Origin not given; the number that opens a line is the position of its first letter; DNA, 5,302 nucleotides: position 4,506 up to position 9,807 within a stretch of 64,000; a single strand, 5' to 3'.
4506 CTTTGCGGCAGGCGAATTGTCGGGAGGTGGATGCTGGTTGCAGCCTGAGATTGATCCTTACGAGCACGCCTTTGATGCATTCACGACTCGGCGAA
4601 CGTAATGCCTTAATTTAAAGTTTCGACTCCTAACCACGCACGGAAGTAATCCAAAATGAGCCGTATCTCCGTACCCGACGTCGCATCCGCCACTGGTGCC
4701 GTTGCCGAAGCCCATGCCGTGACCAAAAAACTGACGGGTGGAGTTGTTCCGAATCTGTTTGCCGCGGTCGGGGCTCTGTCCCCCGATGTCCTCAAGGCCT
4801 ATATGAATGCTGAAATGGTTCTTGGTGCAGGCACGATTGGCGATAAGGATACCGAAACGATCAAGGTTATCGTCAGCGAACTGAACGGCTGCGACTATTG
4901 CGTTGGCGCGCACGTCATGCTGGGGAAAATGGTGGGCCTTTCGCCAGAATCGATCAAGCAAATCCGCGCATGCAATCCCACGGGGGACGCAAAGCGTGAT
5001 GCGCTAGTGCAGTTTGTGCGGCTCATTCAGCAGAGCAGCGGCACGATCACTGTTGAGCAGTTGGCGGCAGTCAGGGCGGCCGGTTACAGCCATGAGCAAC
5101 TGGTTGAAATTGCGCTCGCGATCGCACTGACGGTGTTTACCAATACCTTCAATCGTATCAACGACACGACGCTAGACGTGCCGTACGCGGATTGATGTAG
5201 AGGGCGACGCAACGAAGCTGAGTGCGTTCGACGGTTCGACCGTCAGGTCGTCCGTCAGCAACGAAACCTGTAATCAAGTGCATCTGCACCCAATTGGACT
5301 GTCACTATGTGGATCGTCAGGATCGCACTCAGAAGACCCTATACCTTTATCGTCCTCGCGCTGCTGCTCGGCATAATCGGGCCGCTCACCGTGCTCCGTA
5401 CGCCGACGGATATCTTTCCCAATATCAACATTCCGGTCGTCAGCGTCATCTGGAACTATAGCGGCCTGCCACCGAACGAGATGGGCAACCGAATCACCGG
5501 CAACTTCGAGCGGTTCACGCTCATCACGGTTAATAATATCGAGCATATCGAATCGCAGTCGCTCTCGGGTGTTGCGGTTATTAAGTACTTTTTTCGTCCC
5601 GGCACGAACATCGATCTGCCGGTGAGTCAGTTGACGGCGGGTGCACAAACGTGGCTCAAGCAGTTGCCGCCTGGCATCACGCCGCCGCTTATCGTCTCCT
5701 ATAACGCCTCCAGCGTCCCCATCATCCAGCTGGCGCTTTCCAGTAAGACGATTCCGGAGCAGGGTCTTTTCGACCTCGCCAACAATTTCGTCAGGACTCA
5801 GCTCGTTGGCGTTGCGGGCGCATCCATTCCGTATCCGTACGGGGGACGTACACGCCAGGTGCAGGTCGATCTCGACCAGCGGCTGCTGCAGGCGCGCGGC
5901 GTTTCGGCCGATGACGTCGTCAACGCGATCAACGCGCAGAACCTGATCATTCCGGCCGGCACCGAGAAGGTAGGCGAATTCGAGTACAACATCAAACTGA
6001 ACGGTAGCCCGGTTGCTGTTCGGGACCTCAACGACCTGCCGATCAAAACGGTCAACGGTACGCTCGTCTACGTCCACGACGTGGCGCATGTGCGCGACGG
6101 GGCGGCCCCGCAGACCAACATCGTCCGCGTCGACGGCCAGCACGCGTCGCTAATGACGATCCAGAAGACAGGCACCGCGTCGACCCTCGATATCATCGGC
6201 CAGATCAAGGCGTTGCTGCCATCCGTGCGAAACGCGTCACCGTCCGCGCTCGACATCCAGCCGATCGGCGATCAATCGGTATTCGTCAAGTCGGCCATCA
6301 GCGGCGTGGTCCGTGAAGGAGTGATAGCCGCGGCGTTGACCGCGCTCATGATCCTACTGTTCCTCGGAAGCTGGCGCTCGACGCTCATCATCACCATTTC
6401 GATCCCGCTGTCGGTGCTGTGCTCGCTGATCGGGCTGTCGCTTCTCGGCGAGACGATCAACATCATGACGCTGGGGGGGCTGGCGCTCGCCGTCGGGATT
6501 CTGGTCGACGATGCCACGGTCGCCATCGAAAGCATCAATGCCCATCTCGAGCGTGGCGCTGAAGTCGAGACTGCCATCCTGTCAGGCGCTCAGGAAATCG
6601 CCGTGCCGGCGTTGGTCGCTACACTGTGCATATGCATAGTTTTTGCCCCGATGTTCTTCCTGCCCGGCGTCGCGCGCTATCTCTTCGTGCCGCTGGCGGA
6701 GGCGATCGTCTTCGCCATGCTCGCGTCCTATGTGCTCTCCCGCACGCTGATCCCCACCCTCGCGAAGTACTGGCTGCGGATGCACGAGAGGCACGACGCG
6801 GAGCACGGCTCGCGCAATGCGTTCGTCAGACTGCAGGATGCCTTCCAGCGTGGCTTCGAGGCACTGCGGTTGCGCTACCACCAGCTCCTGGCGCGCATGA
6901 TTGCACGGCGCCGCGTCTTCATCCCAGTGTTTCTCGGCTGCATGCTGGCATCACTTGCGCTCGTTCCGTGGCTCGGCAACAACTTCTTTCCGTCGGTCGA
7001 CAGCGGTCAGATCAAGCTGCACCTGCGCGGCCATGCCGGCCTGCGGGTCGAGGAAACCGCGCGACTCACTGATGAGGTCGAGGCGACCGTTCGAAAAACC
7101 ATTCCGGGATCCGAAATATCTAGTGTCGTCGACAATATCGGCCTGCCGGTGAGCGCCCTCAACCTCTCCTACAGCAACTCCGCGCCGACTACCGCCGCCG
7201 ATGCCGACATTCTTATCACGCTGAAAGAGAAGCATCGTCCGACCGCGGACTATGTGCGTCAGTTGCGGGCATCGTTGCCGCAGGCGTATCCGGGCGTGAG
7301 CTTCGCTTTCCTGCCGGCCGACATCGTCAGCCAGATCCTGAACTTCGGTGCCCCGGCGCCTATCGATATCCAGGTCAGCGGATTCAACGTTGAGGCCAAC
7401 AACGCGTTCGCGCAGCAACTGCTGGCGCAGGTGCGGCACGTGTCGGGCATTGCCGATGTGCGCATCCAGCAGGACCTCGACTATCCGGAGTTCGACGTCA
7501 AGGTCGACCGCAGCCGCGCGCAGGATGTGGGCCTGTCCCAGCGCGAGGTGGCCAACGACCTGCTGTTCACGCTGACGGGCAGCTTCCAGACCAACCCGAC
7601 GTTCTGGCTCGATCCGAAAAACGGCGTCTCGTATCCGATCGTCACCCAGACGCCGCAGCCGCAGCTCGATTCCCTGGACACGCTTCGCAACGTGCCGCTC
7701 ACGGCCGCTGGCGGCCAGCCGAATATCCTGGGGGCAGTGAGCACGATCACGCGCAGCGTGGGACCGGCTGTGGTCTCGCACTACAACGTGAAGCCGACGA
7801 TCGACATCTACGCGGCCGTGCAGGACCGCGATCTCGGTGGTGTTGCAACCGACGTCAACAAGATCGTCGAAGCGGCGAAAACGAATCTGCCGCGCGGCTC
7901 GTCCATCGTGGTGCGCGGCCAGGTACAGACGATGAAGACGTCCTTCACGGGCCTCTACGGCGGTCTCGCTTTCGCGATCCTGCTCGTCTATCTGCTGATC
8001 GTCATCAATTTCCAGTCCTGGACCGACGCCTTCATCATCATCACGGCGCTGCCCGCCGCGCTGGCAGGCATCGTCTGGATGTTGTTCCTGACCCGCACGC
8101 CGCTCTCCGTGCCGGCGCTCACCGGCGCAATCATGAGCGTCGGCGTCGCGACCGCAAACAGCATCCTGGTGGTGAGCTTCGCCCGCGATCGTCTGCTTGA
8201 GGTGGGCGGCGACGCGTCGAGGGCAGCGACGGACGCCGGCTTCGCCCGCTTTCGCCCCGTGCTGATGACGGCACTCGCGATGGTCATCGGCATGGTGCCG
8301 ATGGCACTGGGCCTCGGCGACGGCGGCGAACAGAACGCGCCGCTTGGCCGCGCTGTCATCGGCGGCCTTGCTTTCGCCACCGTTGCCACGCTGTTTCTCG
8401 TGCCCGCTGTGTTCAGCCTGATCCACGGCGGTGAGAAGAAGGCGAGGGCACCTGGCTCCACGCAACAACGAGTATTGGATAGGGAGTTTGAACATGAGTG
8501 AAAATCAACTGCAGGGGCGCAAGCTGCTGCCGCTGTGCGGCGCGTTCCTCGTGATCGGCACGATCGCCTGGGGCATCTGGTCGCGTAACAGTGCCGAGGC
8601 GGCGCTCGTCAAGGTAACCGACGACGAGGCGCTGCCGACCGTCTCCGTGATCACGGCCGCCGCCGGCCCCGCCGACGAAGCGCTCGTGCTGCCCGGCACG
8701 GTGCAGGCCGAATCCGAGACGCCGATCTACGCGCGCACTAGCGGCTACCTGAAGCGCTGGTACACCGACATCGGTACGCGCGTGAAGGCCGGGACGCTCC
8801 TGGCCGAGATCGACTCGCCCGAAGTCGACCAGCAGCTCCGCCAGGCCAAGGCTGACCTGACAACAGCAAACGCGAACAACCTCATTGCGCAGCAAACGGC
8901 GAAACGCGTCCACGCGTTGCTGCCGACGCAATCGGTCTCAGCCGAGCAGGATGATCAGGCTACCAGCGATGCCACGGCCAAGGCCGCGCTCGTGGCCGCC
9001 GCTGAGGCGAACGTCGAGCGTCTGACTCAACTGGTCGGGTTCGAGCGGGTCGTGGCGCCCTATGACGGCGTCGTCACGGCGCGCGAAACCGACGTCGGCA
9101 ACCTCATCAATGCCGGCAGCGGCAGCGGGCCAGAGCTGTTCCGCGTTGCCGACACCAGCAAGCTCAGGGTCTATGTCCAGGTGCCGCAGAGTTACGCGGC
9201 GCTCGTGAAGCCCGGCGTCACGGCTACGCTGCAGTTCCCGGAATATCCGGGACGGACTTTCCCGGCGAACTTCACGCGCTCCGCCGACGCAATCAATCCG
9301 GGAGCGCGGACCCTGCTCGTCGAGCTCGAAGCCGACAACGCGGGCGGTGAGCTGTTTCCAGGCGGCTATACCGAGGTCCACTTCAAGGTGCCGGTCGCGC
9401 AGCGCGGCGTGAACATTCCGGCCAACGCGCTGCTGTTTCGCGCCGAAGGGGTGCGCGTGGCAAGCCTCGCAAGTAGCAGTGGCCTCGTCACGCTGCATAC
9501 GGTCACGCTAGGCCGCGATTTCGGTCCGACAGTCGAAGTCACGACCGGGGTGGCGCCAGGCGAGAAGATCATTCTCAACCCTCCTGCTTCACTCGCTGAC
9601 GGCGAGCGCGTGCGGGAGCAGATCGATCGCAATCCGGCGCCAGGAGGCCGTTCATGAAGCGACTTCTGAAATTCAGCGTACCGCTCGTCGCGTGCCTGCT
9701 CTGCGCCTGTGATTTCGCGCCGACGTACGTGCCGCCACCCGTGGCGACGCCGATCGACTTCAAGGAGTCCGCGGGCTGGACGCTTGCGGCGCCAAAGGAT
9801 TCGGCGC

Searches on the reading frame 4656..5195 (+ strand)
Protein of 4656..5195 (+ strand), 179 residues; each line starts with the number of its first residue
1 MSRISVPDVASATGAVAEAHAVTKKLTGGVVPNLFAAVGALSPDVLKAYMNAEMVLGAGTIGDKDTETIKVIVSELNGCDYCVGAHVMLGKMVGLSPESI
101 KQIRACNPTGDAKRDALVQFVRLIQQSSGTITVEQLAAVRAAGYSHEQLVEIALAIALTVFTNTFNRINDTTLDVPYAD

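Call 15: search_protein_families(library=pfam, proteins=[window:4656-5195:+])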
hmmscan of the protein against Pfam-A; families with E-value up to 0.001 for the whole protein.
window:4656-5195:+ (179 aa): 1 family
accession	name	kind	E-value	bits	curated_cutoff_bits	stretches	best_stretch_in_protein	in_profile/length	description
PF02627.25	CMD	-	2.4e-11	43.9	23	1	43-104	1-63/84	Carboxymuconolactone decarboxylase family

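Call 31: search_protein_families(library=ncbifam, proteins=[window:4656-5195:+], max_evalue=0.01)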
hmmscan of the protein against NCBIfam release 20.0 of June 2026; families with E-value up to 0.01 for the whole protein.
window:4656-5195:+ (179 aa): 6 families
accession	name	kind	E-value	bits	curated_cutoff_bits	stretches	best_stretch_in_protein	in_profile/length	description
TIGR01926.1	peroxid_rel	subfamily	1e-17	64.5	81.8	1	2-168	1-167/178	peroxidase-related enzyme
TIGR00778.1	ahpD_dom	domain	2.2e-12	46.3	27.8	1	64-104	6-46/51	alkylhydroperoxidase AhpD family core domain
NF041238.1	AhpD_rel_CFYUT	equivalog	2.3e-08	33.7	175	1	112-168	65-121/357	alkylhydroperoxidase-related (seleno)protein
TIGR04030.1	perox_Avi_7169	hypoth_equivalog_domain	2.1e-05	24.7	233.15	1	59-163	69-176/185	alkylhydroperoxidase domain protein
NF053654.1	GroundWater_YciW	equivalog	2.8e-05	24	310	1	38-168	36-168/179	YciW-related (seleno)protein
TIGR00777.1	ahpD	subfamily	0.003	17.4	191.95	1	47-102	99-153/177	alkylhydroperoxidase, AhpD family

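Call 38: find_homologous_proteins(query=window:4656-5195:+, max_evalue=1e-10)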
Query window:4656-5195:+ (179 aa): 1437 proteins with E <= 1e-10 among 2682 candidates; the best 120 are listed.
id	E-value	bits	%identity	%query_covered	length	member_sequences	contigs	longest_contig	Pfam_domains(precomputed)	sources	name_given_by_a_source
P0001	2.9e-96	338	91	100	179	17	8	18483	PF02627.26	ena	-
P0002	6.8e-93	327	88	100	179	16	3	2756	PF02627.26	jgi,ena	-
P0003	1.5e-92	326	85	100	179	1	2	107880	PF02627.26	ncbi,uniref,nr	ncbi:alkylhydroperoxidase [Paraburkholderia ginsengiterrae]|uniref:Alkylhydroperoxidase n=1 Tax=Para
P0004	1.3e-91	323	87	100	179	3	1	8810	PF02627.26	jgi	jgi:uncharacterized peroxidase-related enzyme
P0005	2.4e-90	319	84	100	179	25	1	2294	PF02627.26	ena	-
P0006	1.7e-83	297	81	100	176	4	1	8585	-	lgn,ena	-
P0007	2.5e-83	296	77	100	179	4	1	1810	PF02627.26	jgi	jgi:uncharacterized peroxidase-related enzyme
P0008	1.2e-82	294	77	100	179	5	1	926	PF02627.26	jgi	jgi:uncharacterized peroxidase-related enzyme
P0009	1.6e-79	284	74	100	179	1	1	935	PF02627.26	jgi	jgi:AhpD family alkylhydroperoxidase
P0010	2.9e-77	276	72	99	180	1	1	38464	PF02627.26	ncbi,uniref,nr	ncbi:carboxymuconolactone decarboxylase family protein [Trinickia mobilis]|uniref:carboxymuconolacto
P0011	1.5e-74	268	69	100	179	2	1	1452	PF02627.26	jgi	jgi:AhpD family alkylhydroperoxidase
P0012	4.5e-74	266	70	98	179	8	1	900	PF02627.26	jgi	jgi:uncharacterized peroxidase-related enzyme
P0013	4.0e-72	260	70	98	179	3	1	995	PF02627.26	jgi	jgi:uncharacterized peroxidase-related enzyme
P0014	4.7e-72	260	68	100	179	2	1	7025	PF02627.26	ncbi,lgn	-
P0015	1.9e-71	258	68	98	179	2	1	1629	PF02627.26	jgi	jgi:uncharacterized peroxidase-related enzyme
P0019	1.8e-70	254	70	98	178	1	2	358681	PF02627.26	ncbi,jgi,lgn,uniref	ncbi:carboxymuconolactone decarboxylase family protein [Paraburkholderia sp. GAS334]|jgi:uncharacter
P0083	1.0e-63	232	63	98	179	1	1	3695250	PF02627.26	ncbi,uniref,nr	ncbi:carboxymuconolactone decarboxylase family protein [Trinickia violacea]|uniref:Carboxymuconolact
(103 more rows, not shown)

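Call 40: find_encoding_contigs(protein=P0010, flank=6000, max_places=2)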
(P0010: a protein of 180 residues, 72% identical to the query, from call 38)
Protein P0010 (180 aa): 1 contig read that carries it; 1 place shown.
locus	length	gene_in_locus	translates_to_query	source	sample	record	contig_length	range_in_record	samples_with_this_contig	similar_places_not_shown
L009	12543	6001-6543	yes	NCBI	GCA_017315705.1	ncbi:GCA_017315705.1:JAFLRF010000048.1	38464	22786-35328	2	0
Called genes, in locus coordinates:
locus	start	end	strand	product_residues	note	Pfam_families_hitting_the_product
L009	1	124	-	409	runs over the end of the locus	PF00909:Ammonium_transp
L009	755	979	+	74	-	PF04303:PrpF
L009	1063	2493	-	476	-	PF00890:FAD_binding_2 (weak), PF01134:GIDA (weak), PF01262:AlaDh_PNT_C (faint), PF07992:Pyr_redox_2, PF12831:FAD_oxidored (weak), PF13738:Pyr_redox_3, PF00070:Pyr_redox, PF02852:Pyr_redox_dim, +3 more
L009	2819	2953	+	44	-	-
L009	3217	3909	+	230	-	PF02627:CMD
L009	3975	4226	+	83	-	-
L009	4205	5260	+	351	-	PF12852:Cupin_6, PF12833:HTH_18, PF00165:HTH_AraC (weak)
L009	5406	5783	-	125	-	PF01597:GCV_H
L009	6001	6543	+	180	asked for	PF02627:CMD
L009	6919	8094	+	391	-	PF05175:MTS (faint), PF02353:CMAS, PF13489:Methyltransf_23, PF08241:Methyltransf_11, PF08242:Methyltransf_12, PF13649:Methyltransf_25, PF13847:Methyltransf_31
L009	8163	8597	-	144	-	PF00376:MerR, PF13411:MerR_1, PF09278:MerR-DNA-bind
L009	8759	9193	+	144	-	PF03203:MerC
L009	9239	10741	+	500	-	PF01134:GIDA (weak), PF03486:HI0933_like (faint), PF07992:Pyr_redox_2, PF12831:FAD_oxidored (weak), PF13241:NAD_binding_7 (faint), PF13738:Pyr_redox_3, PF00070:Pyr_redox, PF02852:Pyr_redox_dim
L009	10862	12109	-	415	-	PF07690:MFS_1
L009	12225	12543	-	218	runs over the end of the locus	PF00578:AhpC-TSA, PF08534:Redoxin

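Call 41: find_encoding_contigs(protein=P0019, flank=6000, max_places=2)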
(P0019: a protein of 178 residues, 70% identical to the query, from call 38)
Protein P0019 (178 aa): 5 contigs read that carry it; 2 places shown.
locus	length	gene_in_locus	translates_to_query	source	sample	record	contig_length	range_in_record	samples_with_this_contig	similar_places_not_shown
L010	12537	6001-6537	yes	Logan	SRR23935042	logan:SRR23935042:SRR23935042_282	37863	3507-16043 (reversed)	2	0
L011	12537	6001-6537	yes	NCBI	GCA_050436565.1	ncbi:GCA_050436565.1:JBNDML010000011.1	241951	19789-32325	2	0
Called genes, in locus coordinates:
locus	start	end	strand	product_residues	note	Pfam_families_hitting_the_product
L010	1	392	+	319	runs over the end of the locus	PF01557:FAA_hydrolase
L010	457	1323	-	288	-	PF00165:HTH_AraC (faint), PF12833:HTH_18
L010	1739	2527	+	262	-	PF00561:Abhydrolase_1, PF12146:Hydrolase_4, PF12697:Abhydrolase_6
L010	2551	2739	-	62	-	-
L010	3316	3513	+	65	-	-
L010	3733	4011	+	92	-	PF03795:YCII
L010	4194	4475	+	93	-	-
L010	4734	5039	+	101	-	-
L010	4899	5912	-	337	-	PF00126:HTH_1, PF03466:LysR_substrate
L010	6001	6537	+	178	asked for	PF02627:CMD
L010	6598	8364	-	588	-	PF00027:cNMP_binding, PF01266:DAO (faint), PF00070:Pyr_redox (faint), PF07992:Pyr_redox_2, PF13738:Pyr_redox_3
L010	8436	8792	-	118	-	PF02826:2-Hacid_dh_C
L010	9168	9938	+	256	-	PF02668:TauD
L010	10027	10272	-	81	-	-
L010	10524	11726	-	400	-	PF00083:Sugar_tr, PF07690:MFS_1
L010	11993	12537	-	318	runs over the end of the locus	PF03547:Mem_trans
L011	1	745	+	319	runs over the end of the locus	PF01557:FAA_hydrolase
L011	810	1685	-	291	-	PF00165:HTH_AraC (faint), PF12833:HTH_18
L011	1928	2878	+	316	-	PF00561:Abhydrolase_1, PF12146:Hydrolase_4, PF12697:Abhydrolase_6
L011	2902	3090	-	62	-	-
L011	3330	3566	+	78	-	PF00205:TPP_enzyme_M (weak)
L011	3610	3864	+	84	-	-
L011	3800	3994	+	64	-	-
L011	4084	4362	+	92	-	PF03795:YCII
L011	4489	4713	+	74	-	PF14373:Imm_superinfect (weak)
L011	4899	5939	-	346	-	PF00126:HTH_1, PF03466:LysR_substrate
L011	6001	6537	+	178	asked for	PF02627:CMD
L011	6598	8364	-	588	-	PF00027:cNMP_binding, PF01266:DAO (faint), PF00070:Pyr_redox (faint), PF07992:Pyr_redox_2, PF13738:Pyr_redox_3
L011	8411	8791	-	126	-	PF02826:2-Hacid_dh_C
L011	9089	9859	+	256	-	PF02668:TauD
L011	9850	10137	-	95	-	-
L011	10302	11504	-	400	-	PF00083:Sugar_tr (weak), PF07690:MFS_1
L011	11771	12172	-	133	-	PF03547:Mem_trans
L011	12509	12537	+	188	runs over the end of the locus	PF02627:CMD (weak)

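Call 44: find_encoding_contigs(protein=P0001, flank=6000, max_places=3)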
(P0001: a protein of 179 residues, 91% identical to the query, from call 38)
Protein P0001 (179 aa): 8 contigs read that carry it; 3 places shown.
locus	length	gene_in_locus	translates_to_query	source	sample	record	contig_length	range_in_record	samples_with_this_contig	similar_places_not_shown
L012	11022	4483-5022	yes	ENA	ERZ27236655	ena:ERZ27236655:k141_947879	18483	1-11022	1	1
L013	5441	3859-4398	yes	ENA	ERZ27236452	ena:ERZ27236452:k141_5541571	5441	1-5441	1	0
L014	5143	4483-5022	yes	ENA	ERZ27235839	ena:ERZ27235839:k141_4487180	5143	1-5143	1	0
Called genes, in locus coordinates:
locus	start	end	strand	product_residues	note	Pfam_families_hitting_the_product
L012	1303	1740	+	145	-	PF02566:OsmC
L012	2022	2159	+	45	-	-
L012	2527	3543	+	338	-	PF12852:Cupin_6, PF12833:HTH_18, PF00165:HTH_AraC (weak)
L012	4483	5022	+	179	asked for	PF02627:CMD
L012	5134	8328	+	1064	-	PF00873:ACR_tran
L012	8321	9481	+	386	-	PF25917:BSH_RND, PF25919:BSH_CusB (faint), PF25973:BSH_CzcB (weak), PF25876:HH_MFP_RND (weak), PF25954:Beta-barrel_RND_2, PF25989:YknX_C (weak)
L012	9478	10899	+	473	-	PF02321:OEP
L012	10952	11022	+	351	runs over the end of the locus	PF00126:HTH_1, PF03466:LysR_substrate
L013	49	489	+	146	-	-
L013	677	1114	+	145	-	PF02566:OsmC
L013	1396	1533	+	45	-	-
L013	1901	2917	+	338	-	PF12852:Cupin_6, PF12833:HTH_18, PF00165:HTH_AraC (weak)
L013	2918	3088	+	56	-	-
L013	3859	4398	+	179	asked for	PF02627:CMD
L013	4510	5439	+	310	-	?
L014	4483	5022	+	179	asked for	PF02627:CMD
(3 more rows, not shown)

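Call 45: find_encoding_contigs(protein=P0083, flank=6000, max_places=2)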
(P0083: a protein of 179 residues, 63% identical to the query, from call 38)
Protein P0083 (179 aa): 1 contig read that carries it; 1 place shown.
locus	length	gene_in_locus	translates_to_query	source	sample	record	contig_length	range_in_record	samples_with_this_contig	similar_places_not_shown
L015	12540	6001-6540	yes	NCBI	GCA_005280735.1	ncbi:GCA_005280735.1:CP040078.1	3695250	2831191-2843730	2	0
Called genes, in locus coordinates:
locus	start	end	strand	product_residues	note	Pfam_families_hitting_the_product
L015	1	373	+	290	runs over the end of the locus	PF00126:HTH_1, PF03466:LysR_substrate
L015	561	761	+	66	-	PF11755:DUF3311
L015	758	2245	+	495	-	PF00474:SSF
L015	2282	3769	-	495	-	PF13487:HD_5, PF00196:GerE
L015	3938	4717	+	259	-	PF12146:Hydrolase_4, PF00561:Abhydrolase_1 (faint), PF12695:Abhydrolase_5, PF12697:Abhydrolase_6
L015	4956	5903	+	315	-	PF12852:Cupin_6, PF12833:HTH_18, PF00165:HTH_AraC (weak)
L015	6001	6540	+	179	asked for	PF02627:CMD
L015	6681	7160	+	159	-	PF04224:DUF417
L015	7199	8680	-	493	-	PF02321:OEP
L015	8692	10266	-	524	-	PF07690:MFS_1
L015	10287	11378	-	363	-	PF25917:BSH_RND, PF25919:BSH_CusB, PF25881:HH_YBHG (weak), PF25954:Beta-barrel_RND_2 (faint), PF25876:HH_MFP_RND (weak), PF25963:Beta-barrel_AAEA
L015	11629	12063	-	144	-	PF12802:MarR_2, PF01047:MarR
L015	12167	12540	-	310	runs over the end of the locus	PF00126:HTH_1, PF03466:LysR_substrate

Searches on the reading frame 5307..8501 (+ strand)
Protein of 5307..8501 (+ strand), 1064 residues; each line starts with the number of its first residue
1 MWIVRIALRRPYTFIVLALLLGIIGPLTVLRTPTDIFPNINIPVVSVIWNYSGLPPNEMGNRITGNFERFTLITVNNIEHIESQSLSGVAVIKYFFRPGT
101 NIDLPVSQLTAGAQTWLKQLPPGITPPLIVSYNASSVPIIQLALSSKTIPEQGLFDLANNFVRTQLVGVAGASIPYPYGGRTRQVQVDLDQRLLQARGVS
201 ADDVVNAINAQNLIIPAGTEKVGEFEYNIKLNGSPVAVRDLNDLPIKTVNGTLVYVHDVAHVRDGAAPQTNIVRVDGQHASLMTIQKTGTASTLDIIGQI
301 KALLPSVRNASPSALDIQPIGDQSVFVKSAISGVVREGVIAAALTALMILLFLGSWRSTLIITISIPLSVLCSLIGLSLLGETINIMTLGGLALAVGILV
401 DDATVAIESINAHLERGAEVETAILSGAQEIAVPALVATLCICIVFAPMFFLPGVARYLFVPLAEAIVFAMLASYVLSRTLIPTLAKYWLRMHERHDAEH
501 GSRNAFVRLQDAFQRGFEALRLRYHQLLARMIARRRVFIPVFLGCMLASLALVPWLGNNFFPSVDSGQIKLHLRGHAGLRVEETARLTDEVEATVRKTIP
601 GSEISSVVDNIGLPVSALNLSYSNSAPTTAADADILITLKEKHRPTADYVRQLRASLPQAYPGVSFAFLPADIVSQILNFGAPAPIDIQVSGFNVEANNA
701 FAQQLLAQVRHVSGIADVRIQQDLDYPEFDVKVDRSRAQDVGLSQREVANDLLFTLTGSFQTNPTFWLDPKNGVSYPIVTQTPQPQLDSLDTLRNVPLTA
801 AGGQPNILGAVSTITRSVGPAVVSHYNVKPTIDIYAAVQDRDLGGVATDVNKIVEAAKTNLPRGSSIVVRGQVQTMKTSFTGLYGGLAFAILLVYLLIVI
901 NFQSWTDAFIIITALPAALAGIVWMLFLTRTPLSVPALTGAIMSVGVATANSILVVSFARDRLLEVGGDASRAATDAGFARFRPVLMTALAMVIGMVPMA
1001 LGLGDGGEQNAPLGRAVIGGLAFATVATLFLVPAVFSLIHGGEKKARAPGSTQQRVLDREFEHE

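Call 15: search_protein_families(library=pfam, proteins=[window:5307-8501:+])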
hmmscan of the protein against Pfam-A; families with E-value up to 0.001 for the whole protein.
window:5307-8501:+ (1064 aa): 1 family
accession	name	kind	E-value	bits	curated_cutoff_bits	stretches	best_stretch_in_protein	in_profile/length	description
PF00873.25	ACR_tran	-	1.3e-205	685.7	28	1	3-1040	1-1021/1021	AcrB/AcrD/AcrF family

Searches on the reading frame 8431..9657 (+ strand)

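Call 15: search_protein_families(library=pfam, proteins=[window:8431-9657:+])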
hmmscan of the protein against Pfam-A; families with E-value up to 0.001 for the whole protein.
window:8431-9657:+ (408 aa): 2 families
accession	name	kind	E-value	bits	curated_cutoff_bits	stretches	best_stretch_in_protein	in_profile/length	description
PF16576.10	HlyD_D23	-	3.3e-24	85.8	30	1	83-313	4-213/214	Barrel-sandwich domain of CusB or HlyD membrane-fusion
PF13437.12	HlyD_3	-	6.1e-16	59.5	22.2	1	207-304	2-96/106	HlyD family secretion protein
